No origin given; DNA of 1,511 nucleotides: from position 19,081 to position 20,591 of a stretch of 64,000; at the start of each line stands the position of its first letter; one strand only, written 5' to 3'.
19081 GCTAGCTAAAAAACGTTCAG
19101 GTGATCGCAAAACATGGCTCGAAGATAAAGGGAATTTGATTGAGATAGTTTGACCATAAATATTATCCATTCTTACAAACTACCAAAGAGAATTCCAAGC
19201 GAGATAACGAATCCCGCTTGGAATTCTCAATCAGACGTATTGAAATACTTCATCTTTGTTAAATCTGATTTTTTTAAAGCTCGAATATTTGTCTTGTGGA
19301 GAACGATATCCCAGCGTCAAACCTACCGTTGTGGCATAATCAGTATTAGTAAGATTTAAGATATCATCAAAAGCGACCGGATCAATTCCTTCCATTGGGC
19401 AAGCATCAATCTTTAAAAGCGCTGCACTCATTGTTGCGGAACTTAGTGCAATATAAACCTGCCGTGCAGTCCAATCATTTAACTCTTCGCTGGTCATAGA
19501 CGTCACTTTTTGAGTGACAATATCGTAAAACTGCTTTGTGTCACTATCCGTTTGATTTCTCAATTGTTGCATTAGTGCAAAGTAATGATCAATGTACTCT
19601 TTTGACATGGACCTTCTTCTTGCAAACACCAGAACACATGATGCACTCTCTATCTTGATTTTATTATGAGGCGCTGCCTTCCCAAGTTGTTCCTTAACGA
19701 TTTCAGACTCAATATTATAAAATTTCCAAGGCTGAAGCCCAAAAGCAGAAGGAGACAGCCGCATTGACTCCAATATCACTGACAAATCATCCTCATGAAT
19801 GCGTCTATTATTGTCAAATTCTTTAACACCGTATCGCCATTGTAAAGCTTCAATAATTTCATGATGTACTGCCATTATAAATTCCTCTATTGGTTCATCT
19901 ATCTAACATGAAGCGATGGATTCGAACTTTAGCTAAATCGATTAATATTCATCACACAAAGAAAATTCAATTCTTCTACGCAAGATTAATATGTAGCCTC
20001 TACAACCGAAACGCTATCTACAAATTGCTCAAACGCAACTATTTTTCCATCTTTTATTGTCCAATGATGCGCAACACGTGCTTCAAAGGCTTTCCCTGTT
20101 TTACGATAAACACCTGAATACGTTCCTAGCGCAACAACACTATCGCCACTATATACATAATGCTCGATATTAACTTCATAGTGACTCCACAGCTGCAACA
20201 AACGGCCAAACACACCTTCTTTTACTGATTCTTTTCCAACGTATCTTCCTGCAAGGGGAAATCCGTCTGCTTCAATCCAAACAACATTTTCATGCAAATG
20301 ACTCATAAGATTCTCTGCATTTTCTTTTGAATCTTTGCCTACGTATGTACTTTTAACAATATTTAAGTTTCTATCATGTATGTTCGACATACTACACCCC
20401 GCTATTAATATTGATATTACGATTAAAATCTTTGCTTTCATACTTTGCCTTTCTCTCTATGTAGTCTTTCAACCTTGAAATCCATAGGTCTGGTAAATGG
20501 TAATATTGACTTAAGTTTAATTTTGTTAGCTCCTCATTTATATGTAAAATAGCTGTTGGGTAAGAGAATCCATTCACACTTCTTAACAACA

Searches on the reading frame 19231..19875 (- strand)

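Call 79: search_protein_families(library=pfam, proteins=[window:19231-19875:-], max_evalue=0.001)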
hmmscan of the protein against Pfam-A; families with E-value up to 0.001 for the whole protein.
window:19231-19875:- (214 aa): 1 family
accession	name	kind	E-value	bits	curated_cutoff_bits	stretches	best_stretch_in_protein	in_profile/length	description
PF00881.29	Nitroreductase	-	1.9e-20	74.1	23.5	1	12-190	2-167/167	Nitroreductase family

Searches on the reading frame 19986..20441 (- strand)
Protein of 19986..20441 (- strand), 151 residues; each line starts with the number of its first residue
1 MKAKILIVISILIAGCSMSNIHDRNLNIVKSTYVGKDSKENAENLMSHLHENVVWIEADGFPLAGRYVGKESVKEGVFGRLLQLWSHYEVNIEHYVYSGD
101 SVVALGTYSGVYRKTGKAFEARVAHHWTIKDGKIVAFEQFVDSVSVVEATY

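Call 79: search_protein_families(library=pfam, proteins=[window:19986-20441:-], max_evalue=0.001)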
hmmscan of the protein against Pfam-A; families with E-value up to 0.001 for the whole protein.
window:19986-20441:- (151 aa): 2 families
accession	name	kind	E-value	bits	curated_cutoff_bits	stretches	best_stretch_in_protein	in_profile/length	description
PF12680.13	SnoaL_2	-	9.8e-16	58.7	27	1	40-136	11-101/102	SnoaL-like domain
PF07366.18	SnoaL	-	0.00014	22.1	28.4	1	47-146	21-122/126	SnoaL-like polyketide cyclase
